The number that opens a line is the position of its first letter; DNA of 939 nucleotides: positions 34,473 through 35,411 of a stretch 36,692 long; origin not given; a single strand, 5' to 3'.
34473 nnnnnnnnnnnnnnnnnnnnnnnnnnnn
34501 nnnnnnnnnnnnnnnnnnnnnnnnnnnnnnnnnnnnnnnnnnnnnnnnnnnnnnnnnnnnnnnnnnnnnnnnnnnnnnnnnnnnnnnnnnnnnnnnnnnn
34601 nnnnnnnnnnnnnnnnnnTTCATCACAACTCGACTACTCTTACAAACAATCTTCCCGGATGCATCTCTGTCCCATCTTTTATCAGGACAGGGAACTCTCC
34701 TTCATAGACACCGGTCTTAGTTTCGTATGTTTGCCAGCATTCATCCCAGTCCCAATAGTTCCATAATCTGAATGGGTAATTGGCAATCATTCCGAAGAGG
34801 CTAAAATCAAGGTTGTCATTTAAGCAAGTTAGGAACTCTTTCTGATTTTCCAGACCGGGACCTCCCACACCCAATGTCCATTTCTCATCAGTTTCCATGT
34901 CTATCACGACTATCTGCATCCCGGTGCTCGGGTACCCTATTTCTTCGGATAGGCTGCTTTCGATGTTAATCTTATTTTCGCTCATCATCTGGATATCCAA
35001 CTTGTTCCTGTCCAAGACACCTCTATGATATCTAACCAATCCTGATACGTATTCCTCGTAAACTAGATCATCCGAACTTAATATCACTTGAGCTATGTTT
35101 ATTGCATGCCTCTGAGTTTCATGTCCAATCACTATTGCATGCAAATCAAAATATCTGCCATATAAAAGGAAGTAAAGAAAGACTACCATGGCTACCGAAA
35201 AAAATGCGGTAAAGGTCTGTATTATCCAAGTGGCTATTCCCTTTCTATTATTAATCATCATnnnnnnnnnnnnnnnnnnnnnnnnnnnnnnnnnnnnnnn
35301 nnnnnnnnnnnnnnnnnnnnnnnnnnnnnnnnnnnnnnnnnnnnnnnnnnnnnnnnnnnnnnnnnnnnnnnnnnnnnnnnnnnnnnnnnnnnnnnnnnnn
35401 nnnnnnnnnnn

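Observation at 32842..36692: Operon of at least seven prepilin-like and Cys-rich proteins with no visible assembly machinery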

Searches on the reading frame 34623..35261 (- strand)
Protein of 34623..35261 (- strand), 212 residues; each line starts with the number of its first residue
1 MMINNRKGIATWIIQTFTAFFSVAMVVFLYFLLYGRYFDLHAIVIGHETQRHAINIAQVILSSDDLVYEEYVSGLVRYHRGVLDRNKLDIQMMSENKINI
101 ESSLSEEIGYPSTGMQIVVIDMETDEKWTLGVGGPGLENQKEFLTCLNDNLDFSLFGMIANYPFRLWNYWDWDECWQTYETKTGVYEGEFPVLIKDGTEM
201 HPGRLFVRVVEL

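Call 7: search_protein_families(library=pfam, proteins=[window:34623-35261:-], max_evalue=0.1)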
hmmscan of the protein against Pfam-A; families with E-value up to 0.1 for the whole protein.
window:34623-35261:- (212 aa): 0 families

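Call 12: find_encoding_contigs(protein=window:34623-35261:-, flank=10000, max_places=6)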
Protein window:34623-35261:- (212 aa): no gene with exactly this product is on record in the collection.

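Call 13: find_homologous_proteins(query=window:34623-35261:-, max_evalue=0.01)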
Query window:34623-35261:- (212 aa): 16 proteins with E <= 0.01 among 60 candidates.
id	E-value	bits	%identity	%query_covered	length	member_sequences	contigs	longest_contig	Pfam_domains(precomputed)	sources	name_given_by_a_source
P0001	1.1e-141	488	100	100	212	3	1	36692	-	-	-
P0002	3.1e-97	343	70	99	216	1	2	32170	-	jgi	-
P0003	5.6e-74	267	55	98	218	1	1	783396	-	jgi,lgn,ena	-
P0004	3.2e-73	264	54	98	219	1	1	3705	-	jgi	-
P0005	1.5e-71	259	54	98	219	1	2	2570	-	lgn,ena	-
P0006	3.4e-64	235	50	98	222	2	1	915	-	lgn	-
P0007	4.0e-63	231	51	98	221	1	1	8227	-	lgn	-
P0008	1.3e-59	220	49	100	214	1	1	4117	-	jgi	jgi:hypothetical protein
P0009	6.8e-59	217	48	98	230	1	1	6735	-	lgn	-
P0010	5.2e-56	208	47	98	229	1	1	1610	-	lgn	-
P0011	5.6e-56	208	40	97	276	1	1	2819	-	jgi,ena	-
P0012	2.4e-55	206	48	92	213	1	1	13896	-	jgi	jgi:hypothetical protein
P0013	7.8e-55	204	40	99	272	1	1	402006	-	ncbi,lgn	-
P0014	2.6e-53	199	45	99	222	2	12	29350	-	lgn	-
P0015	2.1e-49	186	42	98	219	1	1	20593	-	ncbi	ncbi:MAG: hypothetical protein ABIA12_02985 [Candidatus Aenigmatarchaeota archaeon]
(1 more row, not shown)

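Call 14: find_encoding_contigs(protein=P0003, flank=10000, max_places=3)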
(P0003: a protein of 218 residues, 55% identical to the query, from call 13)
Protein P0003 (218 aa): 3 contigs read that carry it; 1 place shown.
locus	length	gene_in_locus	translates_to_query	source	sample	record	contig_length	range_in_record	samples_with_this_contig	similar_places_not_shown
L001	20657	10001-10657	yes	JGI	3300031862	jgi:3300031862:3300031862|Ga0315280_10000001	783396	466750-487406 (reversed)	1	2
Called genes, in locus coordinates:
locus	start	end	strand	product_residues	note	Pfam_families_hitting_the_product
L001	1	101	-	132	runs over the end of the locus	-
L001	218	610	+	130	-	-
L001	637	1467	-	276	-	-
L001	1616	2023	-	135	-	-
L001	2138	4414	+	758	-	PF00437:T2SSE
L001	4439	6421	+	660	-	-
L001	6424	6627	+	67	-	-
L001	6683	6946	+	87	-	-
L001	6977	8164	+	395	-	-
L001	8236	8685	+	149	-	-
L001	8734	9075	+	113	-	-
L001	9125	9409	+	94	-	-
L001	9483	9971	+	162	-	-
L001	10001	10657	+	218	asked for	-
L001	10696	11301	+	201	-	-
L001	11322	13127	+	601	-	-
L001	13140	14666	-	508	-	-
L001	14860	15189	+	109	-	PF01918:Alba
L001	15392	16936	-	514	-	PF02885:Glycos_trans_3N, PF00591:Glycos_transf_3, PF07831:PYNP_C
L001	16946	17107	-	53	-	-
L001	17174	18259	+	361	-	PF14528:LAGLIDADG_3 (faint)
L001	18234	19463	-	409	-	PF02788:RuBisCO_large_N, PF00016:RuBisCO_large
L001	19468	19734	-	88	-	-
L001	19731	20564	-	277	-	PF01008:IF-2B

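Call 15: find_encoding_contigs(protein=P0002, flank=10000, max_places=3)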
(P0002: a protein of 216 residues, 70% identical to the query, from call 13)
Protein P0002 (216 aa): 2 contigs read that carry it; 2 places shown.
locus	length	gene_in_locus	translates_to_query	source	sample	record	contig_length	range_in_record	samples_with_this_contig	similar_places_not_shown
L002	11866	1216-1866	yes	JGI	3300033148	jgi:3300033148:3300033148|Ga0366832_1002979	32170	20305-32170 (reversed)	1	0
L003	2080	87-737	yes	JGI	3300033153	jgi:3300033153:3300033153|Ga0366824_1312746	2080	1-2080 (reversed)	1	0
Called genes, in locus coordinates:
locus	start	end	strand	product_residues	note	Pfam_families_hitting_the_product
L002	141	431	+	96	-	-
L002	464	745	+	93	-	-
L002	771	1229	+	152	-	-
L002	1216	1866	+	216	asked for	-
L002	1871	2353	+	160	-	-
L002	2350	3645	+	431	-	-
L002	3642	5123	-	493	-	-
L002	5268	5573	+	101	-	PF01918:Alba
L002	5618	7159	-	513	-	PF02885:Glycos_trans_3N, PF00591:Glycos_transf_3, PF07831:PYNP_C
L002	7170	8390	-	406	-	PF02788:RuBisCO_large_N, PF00016:RuBisCO_large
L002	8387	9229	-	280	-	PF01008:IF-2B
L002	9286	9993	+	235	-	PF01135:PCMT, PF01596:Methyltransf_3, PF01269:Fibrillarin (weak), PF08704:GCD14 (weak), PF02353:CMAS, PF05175:MTS (weak), PF13847:Methyltransf_31, PF13649:Methyltransf_25, +4 more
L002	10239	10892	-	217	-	PF13483:Lactamase_B_3, PF12706:Lactamase_B_2, PF00753:Lactamase_B (faint)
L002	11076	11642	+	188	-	PF01966:HD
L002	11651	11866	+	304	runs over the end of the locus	PF04055:Radical_SAM, PF08608:Wyosine_form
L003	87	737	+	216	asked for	-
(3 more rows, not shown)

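Call 18: find_encoding_contigs(protein=P0013, flank=10000, max_places=2)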
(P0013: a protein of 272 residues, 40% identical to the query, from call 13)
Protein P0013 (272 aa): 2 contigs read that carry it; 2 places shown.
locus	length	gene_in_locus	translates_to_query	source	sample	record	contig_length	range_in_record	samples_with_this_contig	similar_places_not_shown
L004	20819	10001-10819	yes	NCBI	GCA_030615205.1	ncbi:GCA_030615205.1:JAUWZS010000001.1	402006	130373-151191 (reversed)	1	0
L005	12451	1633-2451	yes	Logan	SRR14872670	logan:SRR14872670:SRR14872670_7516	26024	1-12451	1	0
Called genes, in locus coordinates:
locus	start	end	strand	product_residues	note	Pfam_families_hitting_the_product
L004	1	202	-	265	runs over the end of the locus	-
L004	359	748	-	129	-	-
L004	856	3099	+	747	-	PF00437:T2SSE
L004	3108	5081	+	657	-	-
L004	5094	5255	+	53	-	-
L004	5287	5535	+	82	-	-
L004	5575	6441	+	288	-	-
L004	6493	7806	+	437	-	-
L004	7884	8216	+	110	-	-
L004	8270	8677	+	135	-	-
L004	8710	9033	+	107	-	-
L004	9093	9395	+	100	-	-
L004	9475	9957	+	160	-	-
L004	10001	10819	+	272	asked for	-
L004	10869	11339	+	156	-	-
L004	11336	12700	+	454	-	-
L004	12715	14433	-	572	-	-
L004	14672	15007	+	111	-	PF01918:Alba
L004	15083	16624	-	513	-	PF02885:Glycos_trans_3N, PF00591:Glycos_transf_3, PF07831:PYNP_C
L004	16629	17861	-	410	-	PF02788:RuBisCO_large_N, PF00016:RuBisCO_large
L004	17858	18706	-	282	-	PF01008:IF-2B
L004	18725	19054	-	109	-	-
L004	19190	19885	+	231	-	PF01135:PCMT, PF01596:Methyltransf_3, PF01209:Ubie_methyltran (weak), PF13847:Methyltransf_31, PF08241:Methyltransf_11 (weak), PF13649:Methyltransf_25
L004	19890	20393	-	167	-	-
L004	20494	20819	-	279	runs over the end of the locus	PF01256:Carb_kinase, PF02110:HK, PF08543:Phos_pyr_kin (weak)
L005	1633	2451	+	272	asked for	-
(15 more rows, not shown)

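Call 19: find_encoding_contigs(protein=P0015, flank=10000, max_places=2)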
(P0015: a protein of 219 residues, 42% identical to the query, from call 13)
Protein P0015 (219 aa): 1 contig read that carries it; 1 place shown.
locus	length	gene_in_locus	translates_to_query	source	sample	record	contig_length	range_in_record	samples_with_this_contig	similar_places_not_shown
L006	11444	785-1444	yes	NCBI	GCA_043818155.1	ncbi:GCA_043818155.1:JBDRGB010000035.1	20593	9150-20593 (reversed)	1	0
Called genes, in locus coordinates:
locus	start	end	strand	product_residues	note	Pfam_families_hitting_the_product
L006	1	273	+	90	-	?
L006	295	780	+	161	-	-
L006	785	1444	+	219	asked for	-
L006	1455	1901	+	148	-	-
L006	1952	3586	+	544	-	-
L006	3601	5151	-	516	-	PF08271:Zn_Ribbon_TF (faint)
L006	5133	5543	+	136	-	-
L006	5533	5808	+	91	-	PF01918:Alba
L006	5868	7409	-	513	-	PF02885:Glycos_trans_3N, PF00591:Glycos_transf_3, PF07831:PYNP_C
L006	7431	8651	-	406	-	PF02788:RuBisCO_large_N, PF00016:RuBisCO_large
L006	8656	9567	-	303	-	PF01008:IF-2B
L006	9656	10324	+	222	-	PF01135:PCMT, PF01596:Methyltransf_3 (weak), PF02353:CMAS (weak), PF13847:Methyltransf_31, PF08241:Methyltransf_11 (weak), PF13649:Methyltransf_25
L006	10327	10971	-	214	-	-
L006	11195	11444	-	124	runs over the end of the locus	-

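Call 21: search_protein_families(library=pfam, proteins=[L001:2138-4414:+, L001:4439-6421:+, L001:637-1467:-, L001:1616-2023:-, L001:6977-8164:+, L001:11322-13127:+, L001:13140-14666:-, L001:9483-9971:+, L001:10696-11301:+, L001:8236-8685:+], max_evalue=0.1)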
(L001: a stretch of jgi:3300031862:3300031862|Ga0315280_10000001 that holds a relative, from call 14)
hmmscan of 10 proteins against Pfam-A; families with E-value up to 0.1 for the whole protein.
L001:2138-4414:+ (758 aa): 2 families
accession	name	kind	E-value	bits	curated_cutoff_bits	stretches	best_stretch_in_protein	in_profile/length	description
PF00437.27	T2SSE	-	4.6e-11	42.4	24.9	1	436-591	125-266/370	Type II/IV secretion system protein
PF13191.12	AAA_16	-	0.0023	18.9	32.6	1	452-555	22-121/167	AAA ATPase domain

L001:4439-6421:+ (660 aa): 0 families

L001:637-1467:- (276 aa): 7 families
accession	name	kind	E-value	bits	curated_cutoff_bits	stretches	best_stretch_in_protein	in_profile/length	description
PF23991.1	DUF7310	-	0.0045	17.9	40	0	220-271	22-72/83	Coiled-coil region of unknown function (DUF7310)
PF11727.13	ISG65-75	-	0.0078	15.9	25.1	1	174-242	42-110/281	Invariant surface glycoprotein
PF02403.27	Seryl_tRNA_N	-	0.022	15.4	28.2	1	185-268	25-107/108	Seryl-tRNA synthetase N-terminal domain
PF07464.16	ApoLp-III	-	0.048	14.2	36.3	1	177-270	24-111/146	Apolipophorin-III precursor (apoLp-III)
PF05266.19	DUF724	-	0.069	13.5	38.4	0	181-255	108-185/188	Protein of unknown function (DUF724)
PF10046.14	BLOC1_2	-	0.086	13.6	33.4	0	188-251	33-95/96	Biogenesis of lysosome-related organelles complex-1 subunit 2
PF08702.15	Fib_alpha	-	0.09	13.4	29.9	0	177-273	23-115/143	Fibrinogen alpha/beta chain family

L001:1616-2023:- (135 aa): 11 families
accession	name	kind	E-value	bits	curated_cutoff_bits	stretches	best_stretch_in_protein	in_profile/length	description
PF07889.17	DUF1664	-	0.0056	17.2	34.6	0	34-84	43-121/124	Protein of unknown function (DUF1664)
PF24531.2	ANC1_spectrin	-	0.0099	16.7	27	0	97-127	11-41/95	Nuclear anchorage protein 1, spectrin repeat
PF05377.16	FlaC_arch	-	0.011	16.5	27.8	0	26-68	1-39/55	Flagella accessory protein C (FlaC)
PF00715.22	IL2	-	0.012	16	26.2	1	21-108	22-106/145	Interleukin 2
PF20117.4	DUF6507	-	0.031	15.2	25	0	57-96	6-45/120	Family of unknown function (DUF6507)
PF01496.24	V_ATPase_I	-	0.031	12.7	30.7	1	15-104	27-117/815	V-type ATPase 116kDa subunit family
PF06009.19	Laminin_II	-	0.032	14.7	33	1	48-131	15-100/138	Laminin Domain II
PF04513.17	Baculo_PEP_C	-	0.043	14.3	38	0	30-88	43-102/140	Baculovirus polyhedron envelope protein, PEP, C terminus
PF11727.13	ISG65-75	-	0.055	13.1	25.1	1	21-93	57-129/281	Invariant surface glycoprotein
PF00261.25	Tropomyosin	-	0.07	13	38.6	0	9-84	109-187/242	Tropomyosin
PF16515.11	HIP1_clath_bdg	-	0.096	13.5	28.8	0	22-94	17-89/99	Clathrin-binding domain of Huntingtin-interacting protein 1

L001:6977-8164:+ (395 aa): 0 families

L001:11322-13127:+ (601 aa): 0 families

L001:13140-14666:- (508 aa): 2 families
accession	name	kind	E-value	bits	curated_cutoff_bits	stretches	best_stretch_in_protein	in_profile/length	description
PF12473.13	DUF3694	-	0.017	15.7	27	1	270-320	67-117/149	Kinesin protein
PF03699.18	UPF0182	-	0.086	11.4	27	0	39-134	189-283/770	Uncharacterised protein family (UPF0182)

L001:9483-9971:+ (162 aa): 0 families

L001:10696-11301:+ (201 aa): 0 families

L001:8236-8685:+ (149 aa): 1 family
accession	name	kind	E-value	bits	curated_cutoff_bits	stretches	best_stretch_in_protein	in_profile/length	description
PF10260.14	SAYSvFN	-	0.077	13.3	25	0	16-58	6-47/70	Uncharacterized conserved domain (SAYSvFN)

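Call 22: search_solved_structures(query=L001:2138-4414:+, max_evalue=0.001)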
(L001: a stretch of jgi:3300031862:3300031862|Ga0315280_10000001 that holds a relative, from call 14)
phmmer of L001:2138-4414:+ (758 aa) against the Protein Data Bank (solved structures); distinct sequences matched with E-value up to 0.001: 9.
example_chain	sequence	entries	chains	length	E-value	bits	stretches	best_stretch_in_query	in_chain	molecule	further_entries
2oap_1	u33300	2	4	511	3.4e-25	91.6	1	290-645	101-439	Type II secretion system protein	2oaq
8rkd_E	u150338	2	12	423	5.2e-17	64.5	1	288-620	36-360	Pilus assembly ATPase CpaF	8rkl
8rjf_A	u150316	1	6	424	5.2e-17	64.5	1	288-620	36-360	Pilus assembly ATPase CpaF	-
9e24_A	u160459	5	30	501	8.7e-17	63.8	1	288-620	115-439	CpaF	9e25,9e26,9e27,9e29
4ii7_A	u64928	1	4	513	9.7e-14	53.7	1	319-647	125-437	FlaI ATPase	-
4ihq_A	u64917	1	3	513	6.6e-13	50.9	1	319-647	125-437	FlaI ATPase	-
6bge_A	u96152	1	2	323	5.7e-06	28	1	386-581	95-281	VirB11-like protein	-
1g6o_A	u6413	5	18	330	6e-06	27.9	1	386-581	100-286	CAG-ALPHA | virB11 homolog | Cag-alfa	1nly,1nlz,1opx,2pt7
3jvu_A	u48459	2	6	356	0.00025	22.6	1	455-582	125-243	Twitching mobility protein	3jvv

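Call 23: search_protein_families(library=ncbifam, proteins=[L001:2138-4414:+, L001:4439-6421:+, window:34623-35261:-, L001:6977-8164:+], max_evalue=0.1)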
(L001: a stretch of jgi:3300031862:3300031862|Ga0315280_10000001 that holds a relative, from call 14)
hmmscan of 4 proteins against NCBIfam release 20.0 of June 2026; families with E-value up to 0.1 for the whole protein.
L001:2138-4414:+ (758 aa): 13 families
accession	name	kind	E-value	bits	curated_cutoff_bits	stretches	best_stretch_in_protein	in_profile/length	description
TIGR03819.1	heli_sec_ATPase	hypoth_equivalog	4.5e-34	118.2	373.15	1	290-579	21-297/340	TadA family conjugal transfer-associated ATPase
NF058587.1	archaellum_moto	equivalog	8.2e-34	117.2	550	1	290-695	116-502/527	archaellum flagellar ATPase motor FlaI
TIGR02788.1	VirB11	equivalog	1.6e-13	50.4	249.95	1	450-595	141-277/308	P-type DNA transfer ATPase VirB11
TIGR02782.1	TrbB_P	equivalog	3e-13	49.8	304.55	1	376-579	62-252/303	P-type conjugative transfer ATPase TrbB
NF053672.1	bindosome_BasE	exception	1e-11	44.3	1000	1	309-602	127-410/512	bindosome assembly system ATPase subunit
NF010469.0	PRK13894.1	subfamily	1.1e-10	41.4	508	1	368-584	67-269/320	conjugal transfer ATPase TrbB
NF041000.1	ATPase_ComGA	equivalog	1e-07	31.2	300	1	455-592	130-254/267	competence type IV pilus ATPase ComGA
NF010407.0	PRK13833.1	subfamily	5.2e-07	29.4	499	1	384-579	78-259/323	conjugal transfer protein TrbB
NF010425.0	PRK13851.1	equivalog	4.9e-06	25.6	461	1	449-624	158-325/344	type IV secretion system protein VirB11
NF010475.0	PRK13900.1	equivalog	6.7e-06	25.4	389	1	450-560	157-262/333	type IV secretion system ATPase VirB11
TIGR01420.1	pilT_fam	subfamily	4.8e-05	22.7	319.1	1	457-581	126-241/343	PilT/PilU family type 4a pilus ATPase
TIGR02533.1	type_II_gspE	equivalog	0.0049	15.6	630.25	1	456-585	246-361/486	type II secretion system ATPase GspE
NF047377.1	heat_HspR_dupli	exception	0.052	13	300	0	454-521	27-97/214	heat shock protein transcriptional repressor HspR, fused homodimer type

L001:4439-6421:+ (660 aa): 0 families

window:34623-35261:- (212 aa): 0 families

L001:6977-8164:+ (395 aa): 0 families

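Call 24: find_related_loci(query=A1, collection=genome_contigs, flank=10000)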
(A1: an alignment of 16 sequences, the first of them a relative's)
Query A1 (212 aa) in genome_contigs; peptide patterns used: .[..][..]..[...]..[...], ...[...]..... (x = any residue, [..] = any of these).
42 stretches matched a pattern; 3 encode a relative of the query (tblastn E <= 1e-3); 3 distinct loci.
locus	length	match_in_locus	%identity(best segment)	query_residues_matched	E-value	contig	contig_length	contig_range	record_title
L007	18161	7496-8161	45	3-212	1e-61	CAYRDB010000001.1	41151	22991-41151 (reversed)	MAG TPA_asm: uncultured archaeon isolate SRP239243_co2_306 genome assembly, contig: NODE_1266_length_41151_cov_10.736008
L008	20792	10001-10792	40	4-212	3e-60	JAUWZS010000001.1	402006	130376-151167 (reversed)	MAG: Candidatus Aenigmatarchaeota archaeon isolate CSMAG_2742 CSMAG_2742_k141_853591_length_402006_cov_52.0000, whole ge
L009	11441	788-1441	42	5-211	4e-57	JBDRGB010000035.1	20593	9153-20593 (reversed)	MAG: Candidatus Aenigmatarchaeota archaeon isolate MEGAHIT-group-1.408 k141_4905573, whole genome shotgun sequence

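Call 25: find_related_loci(query=A1, collection=metagenome_contigs, flank=10000)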
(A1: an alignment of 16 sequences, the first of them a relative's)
Query A1 (212 aa) in metagenome_contigs; peptide patterns used: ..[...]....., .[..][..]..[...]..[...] (x = any residue, [..] = any of these).
248 stretches matched a pattern; 4 encode a relative of the query (tblastn E <= 1e-3); 4 distinct loci.
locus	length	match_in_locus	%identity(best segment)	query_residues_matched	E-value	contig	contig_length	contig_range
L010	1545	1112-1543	99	1-144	2e-100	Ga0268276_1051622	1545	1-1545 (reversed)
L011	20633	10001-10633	55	6-212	1e-79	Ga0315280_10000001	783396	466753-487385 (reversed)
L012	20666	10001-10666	43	1-211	5e-56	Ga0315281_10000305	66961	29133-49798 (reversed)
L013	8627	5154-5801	43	7-211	8e-55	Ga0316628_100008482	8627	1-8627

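Call 38: search_solved_structures(query=A2, max_evalue=10, show_alignments=2)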
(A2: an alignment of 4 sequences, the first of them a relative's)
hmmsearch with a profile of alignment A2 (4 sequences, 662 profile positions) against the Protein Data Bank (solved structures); distinct sequences matched with E-value up to 10: 0.
